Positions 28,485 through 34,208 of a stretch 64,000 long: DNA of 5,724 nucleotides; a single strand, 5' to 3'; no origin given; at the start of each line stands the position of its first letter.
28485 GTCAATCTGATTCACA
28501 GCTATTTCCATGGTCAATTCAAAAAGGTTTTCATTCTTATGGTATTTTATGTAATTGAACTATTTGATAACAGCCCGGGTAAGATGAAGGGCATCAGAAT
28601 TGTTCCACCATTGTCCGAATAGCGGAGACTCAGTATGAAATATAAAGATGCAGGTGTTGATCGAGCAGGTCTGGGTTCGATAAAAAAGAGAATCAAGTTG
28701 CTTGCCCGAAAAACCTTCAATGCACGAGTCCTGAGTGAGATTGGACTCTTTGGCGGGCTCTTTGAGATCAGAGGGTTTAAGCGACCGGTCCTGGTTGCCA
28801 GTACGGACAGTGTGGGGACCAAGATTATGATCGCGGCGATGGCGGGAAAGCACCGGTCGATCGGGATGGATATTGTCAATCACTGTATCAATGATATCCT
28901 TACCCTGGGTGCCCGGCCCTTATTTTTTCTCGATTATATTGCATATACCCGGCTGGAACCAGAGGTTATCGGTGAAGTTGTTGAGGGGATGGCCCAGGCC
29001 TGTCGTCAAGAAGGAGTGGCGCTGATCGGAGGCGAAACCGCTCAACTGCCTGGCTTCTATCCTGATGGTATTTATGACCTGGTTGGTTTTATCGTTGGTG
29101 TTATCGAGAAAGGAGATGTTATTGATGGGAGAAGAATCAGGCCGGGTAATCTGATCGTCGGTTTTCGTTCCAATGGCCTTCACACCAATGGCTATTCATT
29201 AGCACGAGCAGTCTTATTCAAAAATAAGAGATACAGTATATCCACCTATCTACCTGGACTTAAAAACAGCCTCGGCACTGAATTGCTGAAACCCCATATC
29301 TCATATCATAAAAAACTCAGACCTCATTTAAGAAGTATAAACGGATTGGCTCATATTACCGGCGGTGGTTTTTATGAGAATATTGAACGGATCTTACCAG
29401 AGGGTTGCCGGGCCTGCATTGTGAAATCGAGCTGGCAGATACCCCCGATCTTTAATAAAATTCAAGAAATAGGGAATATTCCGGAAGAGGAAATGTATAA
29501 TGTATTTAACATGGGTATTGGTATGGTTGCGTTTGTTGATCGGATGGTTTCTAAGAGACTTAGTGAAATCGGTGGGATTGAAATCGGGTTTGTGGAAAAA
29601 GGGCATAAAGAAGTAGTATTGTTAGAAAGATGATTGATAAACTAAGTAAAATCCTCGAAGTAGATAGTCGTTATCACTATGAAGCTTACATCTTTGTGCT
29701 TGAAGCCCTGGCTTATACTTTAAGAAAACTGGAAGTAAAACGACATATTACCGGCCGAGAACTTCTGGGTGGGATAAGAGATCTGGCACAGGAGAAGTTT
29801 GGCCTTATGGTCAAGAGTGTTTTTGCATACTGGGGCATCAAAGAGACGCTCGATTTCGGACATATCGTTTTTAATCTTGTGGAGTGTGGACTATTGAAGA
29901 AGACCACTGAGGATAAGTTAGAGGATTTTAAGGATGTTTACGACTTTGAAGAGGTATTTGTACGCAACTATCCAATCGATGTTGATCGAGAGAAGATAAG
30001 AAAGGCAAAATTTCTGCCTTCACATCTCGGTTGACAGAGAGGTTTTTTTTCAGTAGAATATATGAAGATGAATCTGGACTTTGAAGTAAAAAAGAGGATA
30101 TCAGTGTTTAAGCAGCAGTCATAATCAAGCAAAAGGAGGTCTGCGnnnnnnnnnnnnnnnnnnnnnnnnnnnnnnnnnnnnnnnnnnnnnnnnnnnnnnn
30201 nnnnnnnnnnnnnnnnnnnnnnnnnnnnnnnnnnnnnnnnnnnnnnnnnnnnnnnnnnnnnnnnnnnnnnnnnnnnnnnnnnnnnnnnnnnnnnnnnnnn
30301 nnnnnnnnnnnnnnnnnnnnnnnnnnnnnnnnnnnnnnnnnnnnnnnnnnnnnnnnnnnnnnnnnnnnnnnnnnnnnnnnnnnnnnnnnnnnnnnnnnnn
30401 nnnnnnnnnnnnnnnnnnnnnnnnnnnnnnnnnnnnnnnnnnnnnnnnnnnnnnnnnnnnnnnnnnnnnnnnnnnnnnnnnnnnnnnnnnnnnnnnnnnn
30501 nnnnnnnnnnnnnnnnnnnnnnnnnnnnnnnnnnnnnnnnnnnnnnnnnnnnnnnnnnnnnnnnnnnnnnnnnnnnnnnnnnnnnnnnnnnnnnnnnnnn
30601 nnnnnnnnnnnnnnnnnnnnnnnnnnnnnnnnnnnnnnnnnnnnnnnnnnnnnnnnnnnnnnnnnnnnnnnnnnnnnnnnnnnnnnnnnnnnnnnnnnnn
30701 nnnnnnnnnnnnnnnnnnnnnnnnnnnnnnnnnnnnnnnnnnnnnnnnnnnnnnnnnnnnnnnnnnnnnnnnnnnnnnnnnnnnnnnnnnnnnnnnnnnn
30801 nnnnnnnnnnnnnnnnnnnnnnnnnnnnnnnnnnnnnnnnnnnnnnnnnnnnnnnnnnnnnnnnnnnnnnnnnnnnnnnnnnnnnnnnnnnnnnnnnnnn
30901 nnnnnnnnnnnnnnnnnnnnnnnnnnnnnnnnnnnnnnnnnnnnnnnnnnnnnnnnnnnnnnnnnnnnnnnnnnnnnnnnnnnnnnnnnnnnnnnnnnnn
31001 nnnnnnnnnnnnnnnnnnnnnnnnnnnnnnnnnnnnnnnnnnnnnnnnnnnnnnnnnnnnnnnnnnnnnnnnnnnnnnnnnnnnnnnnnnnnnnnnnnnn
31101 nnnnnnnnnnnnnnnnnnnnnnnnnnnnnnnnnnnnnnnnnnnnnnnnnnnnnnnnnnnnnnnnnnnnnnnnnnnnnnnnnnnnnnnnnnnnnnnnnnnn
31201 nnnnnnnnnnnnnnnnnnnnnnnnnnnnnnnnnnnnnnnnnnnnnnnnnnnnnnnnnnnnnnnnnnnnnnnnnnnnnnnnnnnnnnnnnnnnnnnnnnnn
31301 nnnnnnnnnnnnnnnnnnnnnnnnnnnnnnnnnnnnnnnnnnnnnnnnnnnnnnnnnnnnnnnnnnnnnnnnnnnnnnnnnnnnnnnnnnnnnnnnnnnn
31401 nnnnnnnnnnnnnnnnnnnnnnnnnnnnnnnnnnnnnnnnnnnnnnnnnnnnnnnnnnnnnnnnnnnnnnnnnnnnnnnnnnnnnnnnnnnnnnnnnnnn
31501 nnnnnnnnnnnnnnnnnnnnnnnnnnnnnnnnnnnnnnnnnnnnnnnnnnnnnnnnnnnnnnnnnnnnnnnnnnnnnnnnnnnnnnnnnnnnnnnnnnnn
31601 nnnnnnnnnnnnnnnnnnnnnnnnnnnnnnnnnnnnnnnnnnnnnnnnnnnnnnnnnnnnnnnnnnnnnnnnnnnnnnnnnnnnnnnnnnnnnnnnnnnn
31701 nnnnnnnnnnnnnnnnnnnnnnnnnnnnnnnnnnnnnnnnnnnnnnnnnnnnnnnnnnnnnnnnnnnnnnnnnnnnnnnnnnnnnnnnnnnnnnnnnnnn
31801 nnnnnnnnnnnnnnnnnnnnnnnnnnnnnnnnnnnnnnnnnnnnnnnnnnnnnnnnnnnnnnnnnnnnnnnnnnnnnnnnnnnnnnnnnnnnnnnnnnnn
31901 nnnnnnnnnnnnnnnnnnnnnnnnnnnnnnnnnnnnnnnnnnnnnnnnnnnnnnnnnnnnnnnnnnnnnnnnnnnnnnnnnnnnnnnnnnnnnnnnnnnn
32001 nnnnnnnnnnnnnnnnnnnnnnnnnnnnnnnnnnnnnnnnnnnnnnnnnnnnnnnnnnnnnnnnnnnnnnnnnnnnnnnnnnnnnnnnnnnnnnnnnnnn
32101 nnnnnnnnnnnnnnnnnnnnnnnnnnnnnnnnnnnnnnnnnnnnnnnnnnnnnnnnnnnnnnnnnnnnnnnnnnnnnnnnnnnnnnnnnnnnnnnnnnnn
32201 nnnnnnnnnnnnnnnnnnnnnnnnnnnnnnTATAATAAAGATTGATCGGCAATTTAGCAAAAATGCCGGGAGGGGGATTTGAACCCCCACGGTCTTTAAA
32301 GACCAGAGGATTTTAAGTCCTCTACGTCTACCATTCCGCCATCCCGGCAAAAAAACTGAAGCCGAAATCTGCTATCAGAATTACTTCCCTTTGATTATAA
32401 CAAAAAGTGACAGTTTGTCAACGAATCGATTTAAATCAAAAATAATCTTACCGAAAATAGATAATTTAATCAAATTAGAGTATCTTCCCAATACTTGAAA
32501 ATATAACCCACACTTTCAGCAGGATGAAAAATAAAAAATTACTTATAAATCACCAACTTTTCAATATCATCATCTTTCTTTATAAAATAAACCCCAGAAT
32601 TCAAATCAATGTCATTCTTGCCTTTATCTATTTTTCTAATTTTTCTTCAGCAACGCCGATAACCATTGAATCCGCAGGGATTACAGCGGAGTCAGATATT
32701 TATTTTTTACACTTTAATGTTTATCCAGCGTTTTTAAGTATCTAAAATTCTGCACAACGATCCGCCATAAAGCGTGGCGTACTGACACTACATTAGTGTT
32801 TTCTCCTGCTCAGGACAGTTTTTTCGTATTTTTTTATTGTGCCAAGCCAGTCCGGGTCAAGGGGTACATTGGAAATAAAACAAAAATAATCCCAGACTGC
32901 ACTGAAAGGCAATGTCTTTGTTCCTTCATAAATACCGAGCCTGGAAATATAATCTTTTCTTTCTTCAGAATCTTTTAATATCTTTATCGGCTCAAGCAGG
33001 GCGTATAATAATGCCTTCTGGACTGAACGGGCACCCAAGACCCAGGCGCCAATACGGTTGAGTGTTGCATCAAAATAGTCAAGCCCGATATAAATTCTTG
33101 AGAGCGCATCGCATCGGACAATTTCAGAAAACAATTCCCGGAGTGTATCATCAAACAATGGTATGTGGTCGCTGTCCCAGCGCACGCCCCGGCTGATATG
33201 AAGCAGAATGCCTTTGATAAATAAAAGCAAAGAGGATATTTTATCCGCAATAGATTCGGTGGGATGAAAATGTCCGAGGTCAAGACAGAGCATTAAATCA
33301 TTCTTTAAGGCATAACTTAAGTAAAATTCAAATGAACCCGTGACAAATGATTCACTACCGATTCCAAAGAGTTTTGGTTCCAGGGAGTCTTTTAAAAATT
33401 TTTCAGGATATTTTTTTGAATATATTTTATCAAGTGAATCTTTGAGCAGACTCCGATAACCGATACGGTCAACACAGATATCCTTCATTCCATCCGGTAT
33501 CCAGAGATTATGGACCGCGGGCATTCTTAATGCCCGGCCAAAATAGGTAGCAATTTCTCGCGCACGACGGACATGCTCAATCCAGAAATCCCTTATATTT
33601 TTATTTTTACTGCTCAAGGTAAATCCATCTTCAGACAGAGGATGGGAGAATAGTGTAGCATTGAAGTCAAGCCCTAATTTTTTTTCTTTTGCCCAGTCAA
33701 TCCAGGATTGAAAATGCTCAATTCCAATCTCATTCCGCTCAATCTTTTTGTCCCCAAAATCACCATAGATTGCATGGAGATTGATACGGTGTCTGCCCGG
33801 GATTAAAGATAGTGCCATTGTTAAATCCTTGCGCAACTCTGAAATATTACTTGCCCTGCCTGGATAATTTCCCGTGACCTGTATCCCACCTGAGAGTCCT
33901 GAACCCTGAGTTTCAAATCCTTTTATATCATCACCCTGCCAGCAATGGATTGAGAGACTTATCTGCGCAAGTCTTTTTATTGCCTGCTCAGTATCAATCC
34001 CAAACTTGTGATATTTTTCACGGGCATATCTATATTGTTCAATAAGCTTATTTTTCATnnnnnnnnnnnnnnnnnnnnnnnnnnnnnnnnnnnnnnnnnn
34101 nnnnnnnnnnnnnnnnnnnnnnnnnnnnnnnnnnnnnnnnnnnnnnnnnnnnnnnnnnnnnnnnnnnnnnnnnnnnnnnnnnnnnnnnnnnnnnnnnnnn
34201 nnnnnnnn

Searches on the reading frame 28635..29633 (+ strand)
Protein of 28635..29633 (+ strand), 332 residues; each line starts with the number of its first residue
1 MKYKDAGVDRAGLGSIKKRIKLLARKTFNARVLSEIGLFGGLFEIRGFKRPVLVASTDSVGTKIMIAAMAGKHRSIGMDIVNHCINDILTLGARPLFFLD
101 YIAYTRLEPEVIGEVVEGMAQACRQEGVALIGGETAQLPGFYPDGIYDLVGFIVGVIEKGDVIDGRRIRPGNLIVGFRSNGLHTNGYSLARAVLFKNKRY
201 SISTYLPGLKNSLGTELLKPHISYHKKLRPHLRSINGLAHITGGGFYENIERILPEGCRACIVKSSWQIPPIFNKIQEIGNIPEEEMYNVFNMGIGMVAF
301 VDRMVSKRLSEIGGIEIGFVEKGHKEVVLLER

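Call 9: search_protein_families(library=pfam, proteins=[window:28635-29633:+], max_evalue=0.001)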
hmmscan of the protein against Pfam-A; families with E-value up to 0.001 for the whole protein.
window:28635-29633:+ (332 aa): 2 families
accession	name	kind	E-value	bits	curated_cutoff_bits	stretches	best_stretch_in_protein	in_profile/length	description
PF00586.29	AIRS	-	7e-23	81.6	24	1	53-157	15-112/112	AIR synthase related protein, N-terminal domain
PF02769.27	AIRS_C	-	2.1e-20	73.9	23.1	1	169-310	1-129/156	AIR synthase related protein, C-terminal domain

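Call 23: search_protein_families(library=ncbifam, proteins=[window:28635-29633:+], max_evalue=0.00001)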
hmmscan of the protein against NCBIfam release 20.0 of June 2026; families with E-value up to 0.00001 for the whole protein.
window:28635-29633:+ (332 aa): 8 families
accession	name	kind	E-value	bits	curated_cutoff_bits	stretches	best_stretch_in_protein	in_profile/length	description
TIGR00878.1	purM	equivalog_domain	4.8e-102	341.5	236.35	1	1-308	1-311/332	phosphoribosylformylglycinamidine cyclo-ligase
TIGR02124.1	hypE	equivalog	8.1e-09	34.9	251.6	1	54-183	47-172/332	hydrogenase expression/formation protein HypE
TIGR01379.1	thiL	equivalog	8e-08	31.6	184.15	1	53-176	38-155/320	thiamine-phosphate kinase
TIGR03267.1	methan_mark_2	hypoth_equivalog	8.3e-07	28.4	365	1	82-175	83-169/323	methanogenesis marker 2 protein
NF002098.0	PRK00943.1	equivalog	1.1e-06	27.9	299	1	83-173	87-173/347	selenide, water dikinase SelD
NF010690.0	PRK14090.1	equivalog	1.8e-06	26.6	1047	1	81-179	86-178/601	phosphoribosylformylglycinamidine synthase subunit PurL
TIGR00476.1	selD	equivalog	5.9e-06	25.7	125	1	83-138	83-140/311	selenide, water dikinase SelD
NF002290.1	PRK01213.1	equivalog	7.4e-06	24.4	648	1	85-177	98-192/723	phosphoribosylformylglycinamidine synthase subunit PurL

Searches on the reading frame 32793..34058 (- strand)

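Call 25: search_protein_families(library=pfam, proteins=[window:32793-34058:-], max_evalue=0.00001)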
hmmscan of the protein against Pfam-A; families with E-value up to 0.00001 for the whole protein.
window:32793-34058:- (421 aa): 1 family
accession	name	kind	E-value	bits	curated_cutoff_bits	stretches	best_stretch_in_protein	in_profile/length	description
PF06134.17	RhaA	-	2.4e-184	613.8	22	1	6-419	4-417/417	L-rhamnose isomerase (RhaA)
